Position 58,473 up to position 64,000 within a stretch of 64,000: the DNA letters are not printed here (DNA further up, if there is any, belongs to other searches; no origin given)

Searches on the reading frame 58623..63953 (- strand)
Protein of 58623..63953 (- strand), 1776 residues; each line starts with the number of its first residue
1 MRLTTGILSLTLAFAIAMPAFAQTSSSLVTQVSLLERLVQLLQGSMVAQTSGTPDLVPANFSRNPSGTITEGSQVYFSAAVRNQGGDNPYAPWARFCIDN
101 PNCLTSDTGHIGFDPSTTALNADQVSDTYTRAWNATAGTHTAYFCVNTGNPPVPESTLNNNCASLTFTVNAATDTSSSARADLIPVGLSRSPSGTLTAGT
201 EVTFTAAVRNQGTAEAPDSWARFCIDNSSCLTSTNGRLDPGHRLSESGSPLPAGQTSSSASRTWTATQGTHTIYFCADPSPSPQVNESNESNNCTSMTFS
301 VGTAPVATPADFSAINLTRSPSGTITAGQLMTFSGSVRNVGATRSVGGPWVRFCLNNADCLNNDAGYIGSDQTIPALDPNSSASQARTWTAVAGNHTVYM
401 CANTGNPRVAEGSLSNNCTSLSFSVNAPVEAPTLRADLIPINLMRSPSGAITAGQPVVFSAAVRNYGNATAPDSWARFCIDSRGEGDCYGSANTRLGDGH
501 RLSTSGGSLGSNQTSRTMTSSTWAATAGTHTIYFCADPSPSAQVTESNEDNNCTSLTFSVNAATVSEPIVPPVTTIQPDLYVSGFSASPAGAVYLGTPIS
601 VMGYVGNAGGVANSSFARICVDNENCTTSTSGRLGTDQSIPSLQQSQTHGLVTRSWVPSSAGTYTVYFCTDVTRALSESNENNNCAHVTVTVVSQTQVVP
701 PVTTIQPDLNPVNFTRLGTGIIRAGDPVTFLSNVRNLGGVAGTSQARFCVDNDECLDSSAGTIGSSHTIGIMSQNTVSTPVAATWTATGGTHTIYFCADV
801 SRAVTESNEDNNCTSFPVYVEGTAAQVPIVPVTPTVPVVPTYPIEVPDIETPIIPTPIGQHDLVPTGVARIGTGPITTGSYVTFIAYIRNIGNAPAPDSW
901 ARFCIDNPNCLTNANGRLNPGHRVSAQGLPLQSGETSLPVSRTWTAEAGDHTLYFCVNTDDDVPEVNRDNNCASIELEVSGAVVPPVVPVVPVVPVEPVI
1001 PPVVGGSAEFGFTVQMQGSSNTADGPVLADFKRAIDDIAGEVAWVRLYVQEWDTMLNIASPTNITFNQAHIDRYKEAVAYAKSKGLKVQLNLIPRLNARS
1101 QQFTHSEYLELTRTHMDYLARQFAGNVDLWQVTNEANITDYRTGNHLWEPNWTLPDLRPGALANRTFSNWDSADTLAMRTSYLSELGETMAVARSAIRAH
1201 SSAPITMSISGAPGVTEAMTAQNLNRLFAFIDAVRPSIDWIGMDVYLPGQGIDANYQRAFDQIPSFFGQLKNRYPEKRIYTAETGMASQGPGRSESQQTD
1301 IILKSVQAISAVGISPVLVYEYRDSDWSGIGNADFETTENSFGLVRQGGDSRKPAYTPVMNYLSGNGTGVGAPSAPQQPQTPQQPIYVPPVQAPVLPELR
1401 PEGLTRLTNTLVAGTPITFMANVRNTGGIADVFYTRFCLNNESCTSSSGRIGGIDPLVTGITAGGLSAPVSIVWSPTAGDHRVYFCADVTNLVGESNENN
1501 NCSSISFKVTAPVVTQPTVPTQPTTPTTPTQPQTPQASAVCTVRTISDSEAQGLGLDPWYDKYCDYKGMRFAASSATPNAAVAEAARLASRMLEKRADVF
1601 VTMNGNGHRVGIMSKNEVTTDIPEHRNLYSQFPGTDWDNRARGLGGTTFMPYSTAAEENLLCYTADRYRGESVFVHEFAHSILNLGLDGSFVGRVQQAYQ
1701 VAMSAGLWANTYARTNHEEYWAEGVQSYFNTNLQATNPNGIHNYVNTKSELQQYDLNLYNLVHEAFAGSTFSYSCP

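Call 8: search_protein_families(library=ncbifam, proteins=[window:58623-63953:-], max_evalue=0.01)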
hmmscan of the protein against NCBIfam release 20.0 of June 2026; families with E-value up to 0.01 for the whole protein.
window:58623-63953:- (1776 aa): 1 family
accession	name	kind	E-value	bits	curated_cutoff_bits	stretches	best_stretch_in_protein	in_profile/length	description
TIGR01451.2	B_ant_repeat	repeat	4.1e-05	23.5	24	0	196-216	8-28/53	DUF11 type repeat protein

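Call 9: search_protein_families(library=pfam, proteins=[window:58623-63953:-], max_evalue=0.01)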
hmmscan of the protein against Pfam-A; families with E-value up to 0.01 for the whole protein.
window:58623-63953:- (1776 aa): 1 family
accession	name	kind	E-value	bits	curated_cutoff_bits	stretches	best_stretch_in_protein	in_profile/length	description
PF07705.17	CARDB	-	2.4e-74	246.4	22.7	8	181-296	2-100/101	CARDB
